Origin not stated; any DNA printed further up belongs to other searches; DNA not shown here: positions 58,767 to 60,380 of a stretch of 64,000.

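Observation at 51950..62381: Eleven-gene co-directional catabolic array of unknown substrate, framed by beta-ketoadipate-type CoA-transferase and thiolase genes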

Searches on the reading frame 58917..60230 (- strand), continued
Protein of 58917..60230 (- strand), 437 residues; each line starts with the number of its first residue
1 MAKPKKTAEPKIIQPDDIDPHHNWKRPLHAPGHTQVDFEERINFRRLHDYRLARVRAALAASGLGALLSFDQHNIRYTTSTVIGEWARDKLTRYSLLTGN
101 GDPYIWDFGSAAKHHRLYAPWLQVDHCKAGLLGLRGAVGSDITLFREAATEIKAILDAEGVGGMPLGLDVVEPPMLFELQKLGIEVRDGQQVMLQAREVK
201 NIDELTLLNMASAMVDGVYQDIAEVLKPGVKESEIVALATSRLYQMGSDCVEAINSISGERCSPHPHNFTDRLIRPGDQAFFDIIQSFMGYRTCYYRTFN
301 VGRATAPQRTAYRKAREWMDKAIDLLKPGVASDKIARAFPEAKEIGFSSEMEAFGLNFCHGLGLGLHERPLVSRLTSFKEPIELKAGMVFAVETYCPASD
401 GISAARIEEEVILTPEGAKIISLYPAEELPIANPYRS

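Call 59: find_encoding_contigs(protein=P0211, flank=10000, max_places=1)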
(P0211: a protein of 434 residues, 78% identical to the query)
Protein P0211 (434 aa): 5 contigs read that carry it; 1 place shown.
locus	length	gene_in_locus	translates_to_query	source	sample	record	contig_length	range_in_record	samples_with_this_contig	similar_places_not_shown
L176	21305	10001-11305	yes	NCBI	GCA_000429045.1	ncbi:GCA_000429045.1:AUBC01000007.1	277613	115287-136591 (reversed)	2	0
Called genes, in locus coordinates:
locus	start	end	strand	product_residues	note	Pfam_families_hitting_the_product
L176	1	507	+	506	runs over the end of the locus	PF00496:SBP_bac_5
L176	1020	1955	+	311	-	PF13377:Peripla_BP_3 (faint), PF13407:Peripla_BP_4, PF13458:Peripla_BP_6 (weak), PF00532:Peripla_BP_1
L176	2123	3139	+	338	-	PF02653:BPD_transp_2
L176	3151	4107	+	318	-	PF02653:BPD_transp_2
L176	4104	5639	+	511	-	PF00005:ABC_tran, PF13304:AAA_21 (faint), PF00005:ABC_tran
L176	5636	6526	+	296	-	PF02826:2-Hacid_dh_C (weak), PF03446:NAD_binding_2, PF03807:F420_oxidored (weak), PF14833:NAD_binding_11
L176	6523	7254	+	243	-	PF06283:ThuA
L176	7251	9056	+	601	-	PF01547:SBP_bac_1, PF13416:SBP_bac_8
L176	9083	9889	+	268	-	PF00106:adh_short, PF08659:KR (weak), PF13561:adh_short_C2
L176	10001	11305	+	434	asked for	PF00557:Peptidase_M24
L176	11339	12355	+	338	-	PF00676:E1_dh, PF02775:TPP_enzyme_C (faint)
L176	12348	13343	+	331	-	PF02779:Transket_pyr, PF02780:Transketolase_C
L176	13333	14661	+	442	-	PF00364:Biotin_lipoyl, PF25917:BSH_RND (faint), PF25997:BSH_YhbJ (faint), PF00364:Biotin_lipoyl, PF25919:BSH_CusB (weak)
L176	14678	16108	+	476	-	PF00171:Aldedh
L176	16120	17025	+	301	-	PF00198:2-oxoacid_dh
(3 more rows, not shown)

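Call 65: search_dna_similar(query=window:58917-60230:-, collection=plasmids, mode=protein, max_evalue=1e-30, max_rows=18, rows=spread)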
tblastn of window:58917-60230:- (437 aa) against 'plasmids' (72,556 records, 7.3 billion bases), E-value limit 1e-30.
Records with a match: 54; places in all: 56; records where one place covers at least 80% of the query: 54.
Best place of each record, by identity: 60-80% 2; <60% 52.
By first word of the organism name: Phaeobacter 12; Halorussus 8; Haloferax 8; Streptomyces 4; Tritonibacter 3; Paenarthrobacter 3; Haloarcula 3; Haladaptatus 2; Natrinema 2; Halorubrum 2; and 7 more.
By predicted mobility (MOB-suite, as given by PLSDB): non-mobilizable 44; mobilizable 5; conjugative 5.
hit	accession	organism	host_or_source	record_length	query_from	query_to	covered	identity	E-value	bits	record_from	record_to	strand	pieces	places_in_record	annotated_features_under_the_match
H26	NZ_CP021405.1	Pacificitalea manganoxidans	cell culture,sediment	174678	10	435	97%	60.3%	3e-168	530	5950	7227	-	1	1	Xaa-Pro peptidase family protein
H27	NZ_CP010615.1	Phaeobacter inhibens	cell culture,clam larvae aquaculture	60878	3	435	99%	58.0%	1e-165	523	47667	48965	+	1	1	Xaa-Pro peptidase family protein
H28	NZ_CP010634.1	Phaeobacter inhibens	cell culture,clam larvae aquaculture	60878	3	435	99%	58.0%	1e-165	523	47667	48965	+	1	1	Xaa-Pro peptidase family protein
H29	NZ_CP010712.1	Phaeobacter inhibens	cell culture,algae aquaculture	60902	3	435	99%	58.0%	1e-165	523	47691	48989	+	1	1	Xaa-Pro peptidase family protein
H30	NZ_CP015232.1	Tritonibacter mobilis F1926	cell culture,seawater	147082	10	435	97%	58.5%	7e-164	518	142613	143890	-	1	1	Xaa-Pro peptidase family protein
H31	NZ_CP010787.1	Phaeobacter gallaeciensis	cell culture,algae aquaculture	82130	10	435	97%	57.3%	4e-161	510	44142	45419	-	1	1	Xaa-Pro peptidase family protein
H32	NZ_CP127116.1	Paenarthrobacter sp. R1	cell culture,sediment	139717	32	433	92%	52.1%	3e-130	421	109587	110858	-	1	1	Xaa-Pro peptidase family protein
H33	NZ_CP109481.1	Streptomyces sp. NBC_01450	-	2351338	32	433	92%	50.1%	3e-124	404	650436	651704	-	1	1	none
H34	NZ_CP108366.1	Streptomyces sp. NBC_01340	-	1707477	32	433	92%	49.4%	3e-123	401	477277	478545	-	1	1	none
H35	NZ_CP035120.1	Halorussus pelagicus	pure culture,salted brown alga Laminaria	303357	32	436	93%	35.8%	1e-58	214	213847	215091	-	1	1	M24 family metallopeptidase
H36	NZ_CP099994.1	Halorussus salilacus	cell culture,Substrate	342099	32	429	91%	35.9%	3e-57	211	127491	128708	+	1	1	M24 family metallopeptidase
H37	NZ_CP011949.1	Haloferax gibbonsii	whole genome,saline saltern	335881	32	431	92%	35.4%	5e-52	195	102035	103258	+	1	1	M24 family metallopeptidase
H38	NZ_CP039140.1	Haloferax mediterranei ATCC 33500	Cell culture,Spain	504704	32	429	91%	35.3%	7e-54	201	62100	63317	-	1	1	M24 family metallopeptidase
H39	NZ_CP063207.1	Haloferax gibbonsii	cultured ...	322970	32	429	91%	35.3%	6e-51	192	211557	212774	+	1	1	M24 family metallopeptidase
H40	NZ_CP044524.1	Halorussus halophilus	pure culture,marine solar saltern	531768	32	429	91%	34.7%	3e-55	205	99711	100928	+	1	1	M24 family metallopeptidase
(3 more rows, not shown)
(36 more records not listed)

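Call 66: get_annotated_region(hit=H38, flank=9000)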
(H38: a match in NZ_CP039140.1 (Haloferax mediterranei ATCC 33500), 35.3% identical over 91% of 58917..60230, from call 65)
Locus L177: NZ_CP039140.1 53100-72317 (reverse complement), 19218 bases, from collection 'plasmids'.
description: Haloferax mediterranei ATCC 33500 plasmid pHME505, complete sequence
organism: Haloferax mediterranei ATCC 33500 (NCBI taxid 523841)
taxonomy: Archaea; Euryarchaeota; Halobacteria; Halobacteriales; Haloferacaceae; Haloferax; Haloferax mediterranei; Haloferax mediterranei ATCC 33500
host: -; source: Cell culture,Spain; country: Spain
typing (MOB-suite, as given by PLSDB): non-mobilizable
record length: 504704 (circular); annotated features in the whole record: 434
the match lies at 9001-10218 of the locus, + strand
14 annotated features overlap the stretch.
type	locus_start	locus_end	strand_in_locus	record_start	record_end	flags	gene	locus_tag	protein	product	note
CDS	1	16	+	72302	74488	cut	-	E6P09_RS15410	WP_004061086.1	ATP-binding protein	-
CDS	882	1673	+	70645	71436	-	-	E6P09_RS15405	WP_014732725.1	alpha/beta hydrolase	-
CDS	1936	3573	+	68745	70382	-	-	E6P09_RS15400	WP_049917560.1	NAD-binding protein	GO:0006813 - potassium ion transport [Evidence IEA]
CDS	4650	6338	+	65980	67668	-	-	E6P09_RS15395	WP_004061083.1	thiamine pyrophosphate-binding protein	-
CDS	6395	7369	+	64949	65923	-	-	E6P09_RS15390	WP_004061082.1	NAD(P)-dependent oxidoreductase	-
CDS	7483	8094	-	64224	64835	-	-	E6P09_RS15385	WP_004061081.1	HD domain-containing protein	-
CDS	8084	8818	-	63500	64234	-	-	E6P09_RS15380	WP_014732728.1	EthD family reductase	-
CDS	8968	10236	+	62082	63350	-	-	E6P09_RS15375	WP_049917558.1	M24 family metallopeptidase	-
CDS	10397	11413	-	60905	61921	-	-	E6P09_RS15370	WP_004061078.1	alpha-ketoacid dehydrogenase subunit beta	-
CDS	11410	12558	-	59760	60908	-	pdhA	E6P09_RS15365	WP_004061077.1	pyruvate dehydrogenase (acetyl-transferring) E1 component subunit alpha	GO:0006086 - acetyl-CoA biosynthetic process from pyruvate [Evidence IEA]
CDS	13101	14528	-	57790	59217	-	-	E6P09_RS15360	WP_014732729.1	sodium-dependent transporter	-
CDS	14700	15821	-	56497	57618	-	-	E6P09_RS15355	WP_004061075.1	aminotransferase class I/II-fold pyridoxal phosphate-dependent enzyme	GO:0009058 - biosynthetic process [Evidence IEA]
CDS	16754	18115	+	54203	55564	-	-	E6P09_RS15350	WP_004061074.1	NAD-dependent succinate-semialdehyde dehydrogenase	-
CDS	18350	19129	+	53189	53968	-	-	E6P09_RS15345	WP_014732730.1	IclR family transcriptional regulator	GO:0006355 - regulation of DNA-templated transcription [Evidence IEA]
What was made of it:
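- Closest known: Orphan E1ab operons of Haloferax volcanii. Different: The Haloferax mediterranei plasmid locus I read has E1ab convergent with M24 and no annotated lipoyl gene (call 66).
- No aminotransferase was seen in the bacterial clusters (one lies about 4.5 kb from M24 in Haloferax mediterranei, call 66).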

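Call 82: search_protein_families(library=pfam, proteins=[L059:3579-4361:+, L059:4377-5837:+, L063:12419-13144:+, L063:13141-14310:+, L063:14336-15508:+, L081:8524-9873:+, L052:8387-9832:+, L068:11316-12506:+, L061:5669-6709:+, L084:8447-9913:+], max_evalue=0.0001)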
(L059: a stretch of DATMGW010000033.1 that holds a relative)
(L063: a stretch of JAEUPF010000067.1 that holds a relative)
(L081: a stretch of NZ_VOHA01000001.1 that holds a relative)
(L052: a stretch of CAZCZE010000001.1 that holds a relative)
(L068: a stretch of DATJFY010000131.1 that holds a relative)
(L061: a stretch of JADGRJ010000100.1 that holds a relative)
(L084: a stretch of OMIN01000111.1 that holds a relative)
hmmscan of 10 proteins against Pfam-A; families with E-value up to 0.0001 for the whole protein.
L059:3579-4361:+ (260 aa): 3 families
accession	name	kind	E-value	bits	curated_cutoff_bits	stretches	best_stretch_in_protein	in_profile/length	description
PF00106.31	adh_short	-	1.2e-42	146.1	26.6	1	10-204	1-190/195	short chain dehydrogenase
PF13561.12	adh_short_C2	-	1.2e-29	104.1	27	1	19-215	6-195/236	Enoyl-(Acyl carrier protein) reductase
PF08659.16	KR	-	1.7e-07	31.7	22.6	1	13-175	4-161/180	KR domain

L059:4377-5837:+ (486 aa): 2 families
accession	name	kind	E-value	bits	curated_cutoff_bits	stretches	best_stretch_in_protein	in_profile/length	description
PF00854.27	PTR2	-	6.5e-35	121.2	27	2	123-243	2-134/392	POT family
PF07690.21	MFS_1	-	8.6e-23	81.2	33.4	1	88-424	30-345/347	Major Facilitator Superfamily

L063:12419-13144:+ (241 aa): 1 family
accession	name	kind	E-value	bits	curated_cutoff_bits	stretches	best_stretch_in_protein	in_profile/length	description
PF20572.3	DUF6781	-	2.7e-68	230.4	27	1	1-218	1-213/213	Family of unknown function (DUF6781)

L063:13141-14310:+ (389 aa): 3 families
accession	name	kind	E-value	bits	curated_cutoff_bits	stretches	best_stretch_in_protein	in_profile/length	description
PF08545.16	ACP_syn_III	-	1.1e-19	70.5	24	1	162-226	1-65/80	3-Oxoacyl-[acyl-carrier-protein (ACP)] synthase III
PF08541.16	ACP_syn_III_C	-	1.1e-16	61.1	26.6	1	298-387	1-89/90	3-Oxoacyl-[acyl-carrier-protein (ACP)] synthase III C terminal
PF00108.29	Thiolase_N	-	8.1e-06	25.8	26.4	1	109-196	24-113/260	Thiolase, N-terminal domain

L063:14336-15508:+ (390 aa): 2 families
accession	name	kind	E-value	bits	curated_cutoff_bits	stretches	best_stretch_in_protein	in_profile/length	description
PF01464.25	SLT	-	9.8e-29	99.7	21.3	1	228-334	2-114/117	Transglycosylase SLT domain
PF08238.18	Sel1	-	5.3e-09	36.7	30.7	1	112-147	1-36/36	Sel1 repeat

L081:8524-9873:+ (449 aa): 3 families
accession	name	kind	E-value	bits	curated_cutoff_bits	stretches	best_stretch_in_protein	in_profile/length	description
PF18067.7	Lipase_C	-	4.1e-27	95.1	27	1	268-359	7-93/96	Lipase C-terminal domain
PF01674.24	Lipase_2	-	1.3e-07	31.9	20.3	1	32-128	3-95/219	Lipase (class 2)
PF12697.13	Abhydrolase_6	-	2e-07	32.3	26.3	1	33-184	1-121/217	Alpha/beta hydrolase family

L052:8387-9832:+ (481 aa): 0 families

L068:11316-12506:+ (396 aa): 1 family
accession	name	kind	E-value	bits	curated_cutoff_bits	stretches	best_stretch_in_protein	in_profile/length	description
PF02417.20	Chromate_transp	-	3.7e-77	258.5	28.6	2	7-172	2-166/166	Chromate transporter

L061:5669-6709:+ (346 aa): 2 families
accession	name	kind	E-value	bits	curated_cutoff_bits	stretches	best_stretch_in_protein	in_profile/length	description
PF19112.6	VanA_C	-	7.3e-48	163.7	23.5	1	139-338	1-193/193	Vanillate O-demethylase oxygenase C-terminal domain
PF00355.32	Rieske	-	7.6e-21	74.3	20.3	1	7-95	2-87/88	Rieske [2Fe-2S] domain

L084:8447-9913:+ (488 aa): 0 families
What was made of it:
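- One locus has a POT peptide transporter (call 82). A POT transporter lies in L059 (call 82).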

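Call 83: predict_structure(alignment_id=A1)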
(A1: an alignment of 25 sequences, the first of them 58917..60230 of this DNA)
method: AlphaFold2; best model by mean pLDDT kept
length: 437 residues; sequences in the alignment: 25
mean_pLDDT: 62.1   pTM: 0.63
mean pLDDT of the five models: 62.1, 61.2, 59.7, 58.4, 56.8
residues with pLDDT >= 90: 41; 70-90: 147; 50-70: 96; < 50: 153
segments of 3 or more residues with pLDDT < 50: 1-41, 82-90, 135-140, 230-236, 243-257, 259-303, 363-368, 422-437
pLDDT, mean of each block of 10 residues (from residue 1): 32 34 30 34 67 87 89 73 44 77 75 62 77 48 76 92 88 77 88 75 61 52 50 48 44 47 35 34 34 32 59 79 90 90 82 69 51 81 77 75 65 76 37 29
secondary structure, 60 per line:
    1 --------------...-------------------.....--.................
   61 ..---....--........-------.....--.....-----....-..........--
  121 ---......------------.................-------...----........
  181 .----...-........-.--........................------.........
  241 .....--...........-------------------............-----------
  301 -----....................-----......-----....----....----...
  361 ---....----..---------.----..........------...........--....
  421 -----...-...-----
elements in order: H37-41 H44-62 E66-69 H72-79 H87-91 E94-98 E104-107 H109-118 E127-129 H142-158 E166-168 H173-181 E186-188 H190-197 H202-225 H232-245 H248-258 H278-289 H306-325 H332-336 H342-345 H350-353 E358-360 H364-367 E388-397 E404-414 E417-420
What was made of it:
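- Tried and rejected: AlphaFold2 with a 25-sequence alignment gave mean pLDDT 62, with residues 259-303 below 50 (call 83).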

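Call 85: search_protein_representatives(protein=window:58917-60230:-)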
Query: 437 residues. Proteins with E-value up to 0.001 (for the whole library): 9731; up to 1e-10: 2971; up to 1e-30: 532. The best 150 are listed.
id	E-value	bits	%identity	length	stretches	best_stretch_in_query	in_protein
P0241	5.7e-174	595.7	86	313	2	4-204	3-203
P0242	4.7e-157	539.9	81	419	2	227-435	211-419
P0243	1.4e-143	495.5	95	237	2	1-155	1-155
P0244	3.2e-137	474.6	53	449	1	27-433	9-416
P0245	1.1e-131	456.3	67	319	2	207-435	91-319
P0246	1.4e-130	452.7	72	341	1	4-323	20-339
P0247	3.0e-128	445.0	83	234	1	2-235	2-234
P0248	4.0e-127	441.3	89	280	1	221-435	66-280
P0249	1.6e-121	422.8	67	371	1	3-316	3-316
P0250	3.8e-118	411.7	80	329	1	216-435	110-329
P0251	1.6e-115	403.1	62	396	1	154-435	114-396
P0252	4.9e-115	401.5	64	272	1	164-435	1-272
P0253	1.7e-113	396.4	76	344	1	175-419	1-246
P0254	1.0e-108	380.6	43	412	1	32-430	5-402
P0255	6.3e-107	374.8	68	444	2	224-352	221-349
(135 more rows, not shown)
